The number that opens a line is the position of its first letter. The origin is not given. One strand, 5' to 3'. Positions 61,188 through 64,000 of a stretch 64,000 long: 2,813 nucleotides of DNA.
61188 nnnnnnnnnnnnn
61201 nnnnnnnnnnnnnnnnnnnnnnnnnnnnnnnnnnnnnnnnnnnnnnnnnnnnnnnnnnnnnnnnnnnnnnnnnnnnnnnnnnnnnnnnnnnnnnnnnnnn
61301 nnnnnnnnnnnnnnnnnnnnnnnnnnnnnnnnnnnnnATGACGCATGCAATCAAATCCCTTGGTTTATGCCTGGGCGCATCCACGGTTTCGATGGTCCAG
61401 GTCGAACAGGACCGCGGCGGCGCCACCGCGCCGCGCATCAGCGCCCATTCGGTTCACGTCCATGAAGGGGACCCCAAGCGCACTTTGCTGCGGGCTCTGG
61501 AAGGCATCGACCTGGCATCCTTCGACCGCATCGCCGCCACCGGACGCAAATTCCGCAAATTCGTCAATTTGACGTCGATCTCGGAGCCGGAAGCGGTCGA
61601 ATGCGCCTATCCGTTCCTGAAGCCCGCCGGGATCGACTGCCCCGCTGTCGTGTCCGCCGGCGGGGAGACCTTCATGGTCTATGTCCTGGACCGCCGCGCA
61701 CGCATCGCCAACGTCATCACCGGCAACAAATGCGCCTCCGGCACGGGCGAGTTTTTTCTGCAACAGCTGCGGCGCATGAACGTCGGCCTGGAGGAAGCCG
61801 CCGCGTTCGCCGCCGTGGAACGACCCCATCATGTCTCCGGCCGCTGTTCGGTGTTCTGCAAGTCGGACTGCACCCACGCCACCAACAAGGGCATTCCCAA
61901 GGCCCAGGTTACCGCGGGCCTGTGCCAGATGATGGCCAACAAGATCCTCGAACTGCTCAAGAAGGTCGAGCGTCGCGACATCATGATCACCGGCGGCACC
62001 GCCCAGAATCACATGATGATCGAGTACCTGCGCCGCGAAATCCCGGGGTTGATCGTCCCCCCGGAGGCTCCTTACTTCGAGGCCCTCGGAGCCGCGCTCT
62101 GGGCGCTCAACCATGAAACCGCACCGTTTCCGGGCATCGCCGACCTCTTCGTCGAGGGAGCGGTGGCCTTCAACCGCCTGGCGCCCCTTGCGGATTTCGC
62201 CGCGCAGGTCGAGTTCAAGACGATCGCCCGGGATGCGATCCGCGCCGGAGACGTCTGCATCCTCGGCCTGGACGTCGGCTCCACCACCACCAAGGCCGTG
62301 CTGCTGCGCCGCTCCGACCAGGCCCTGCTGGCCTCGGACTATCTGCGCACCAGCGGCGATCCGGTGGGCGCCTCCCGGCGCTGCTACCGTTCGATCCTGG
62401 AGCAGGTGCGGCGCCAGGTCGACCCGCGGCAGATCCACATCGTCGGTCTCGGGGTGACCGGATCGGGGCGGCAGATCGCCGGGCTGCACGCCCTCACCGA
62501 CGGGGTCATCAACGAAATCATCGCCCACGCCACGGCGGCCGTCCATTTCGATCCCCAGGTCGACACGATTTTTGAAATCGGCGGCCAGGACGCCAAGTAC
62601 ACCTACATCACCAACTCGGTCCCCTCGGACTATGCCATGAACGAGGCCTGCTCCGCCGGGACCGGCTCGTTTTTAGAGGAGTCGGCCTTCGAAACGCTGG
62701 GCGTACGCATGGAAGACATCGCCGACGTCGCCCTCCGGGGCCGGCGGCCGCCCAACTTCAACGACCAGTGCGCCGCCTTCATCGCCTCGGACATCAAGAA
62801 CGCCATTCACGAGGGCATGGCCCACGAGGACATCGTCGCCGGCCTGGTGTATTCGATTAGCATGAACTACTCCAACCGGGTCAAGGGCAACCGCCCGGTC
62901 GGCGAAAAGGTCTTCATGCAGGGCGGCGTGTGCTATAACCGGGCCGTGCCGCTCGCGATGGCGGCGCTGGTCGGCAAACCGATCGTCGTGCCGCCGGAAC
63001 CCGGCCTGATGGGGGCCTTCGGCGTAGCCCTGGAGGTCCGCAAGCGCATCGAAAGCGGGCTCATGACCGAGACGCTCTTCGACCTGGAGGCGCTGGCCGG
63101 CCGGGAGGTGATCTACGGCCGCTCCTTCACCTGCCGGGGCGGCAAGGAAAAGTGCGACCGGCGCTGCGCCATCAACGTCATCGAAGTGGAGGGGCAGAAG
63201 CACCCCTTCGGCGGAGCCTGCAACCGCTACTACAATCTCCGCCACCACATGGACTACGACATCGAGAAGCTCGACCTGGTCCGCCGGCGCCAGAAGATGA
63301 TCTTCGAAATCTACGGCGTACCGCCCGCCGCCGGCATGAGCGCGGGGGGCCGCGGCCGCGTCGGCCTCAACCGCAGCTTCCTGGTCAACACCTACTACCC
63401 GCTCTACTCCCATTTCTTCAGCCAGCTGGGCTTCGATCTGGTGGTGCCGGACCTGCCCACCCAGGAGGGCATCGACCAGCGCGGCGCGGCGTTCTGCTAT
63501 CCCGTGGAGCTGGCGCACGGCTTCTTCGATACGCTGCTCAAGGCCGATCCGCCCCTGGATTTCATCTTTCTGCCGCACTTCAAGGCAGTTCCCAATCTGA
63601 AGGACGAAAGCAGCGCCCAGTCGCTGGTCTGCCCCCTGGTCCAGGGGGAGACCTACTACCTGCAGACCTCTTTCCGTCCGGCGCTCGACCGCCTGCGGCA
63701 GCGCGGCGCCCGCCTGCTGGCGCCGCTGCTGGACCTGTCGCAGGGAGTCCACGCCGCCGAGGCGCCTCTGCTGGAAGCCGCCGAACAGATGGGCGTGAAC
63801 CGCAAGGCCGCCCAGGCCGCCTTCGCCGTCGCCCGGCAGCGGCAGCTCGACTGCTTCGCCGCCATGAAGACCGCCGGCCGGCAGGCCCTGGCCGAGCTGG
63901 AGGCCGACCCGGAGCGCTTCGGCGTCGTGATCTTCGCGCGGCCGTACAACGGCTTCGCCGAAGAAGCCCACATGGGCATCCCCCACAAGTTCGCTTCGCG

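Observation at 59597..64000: Tandem CDP-alcohol phosphatidyltransferase fusion next to a giant HgdC-type ATPase/dehydratase-like protein: candidate ether-lipid (plasmalogen-type) module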

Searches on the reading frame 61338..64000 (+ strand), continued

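Call 75: find_encoding_contigs(protein=P0165, flank=8000, max_places=1)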
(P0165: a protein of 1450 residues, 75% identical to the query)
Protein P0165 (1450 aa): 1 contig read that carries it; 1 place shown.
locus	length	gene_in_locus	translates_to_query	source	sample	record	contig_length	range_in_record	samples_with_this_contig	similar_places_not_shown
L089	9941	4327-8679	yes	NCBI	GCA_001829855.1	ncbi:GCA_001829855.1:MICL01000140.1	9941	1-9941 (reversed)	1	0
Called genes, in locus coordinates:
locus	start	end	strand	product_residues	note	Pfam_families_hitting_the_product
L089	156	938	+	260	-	PF01925:TauE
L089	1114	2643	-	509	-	-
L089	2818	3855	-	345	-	-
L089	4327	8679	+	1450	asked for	PF01869:BcrAD_BadFG, PF02782:FGGY_C (faint), PF01869:BcrAD_BadFG, PF09989:DUF2229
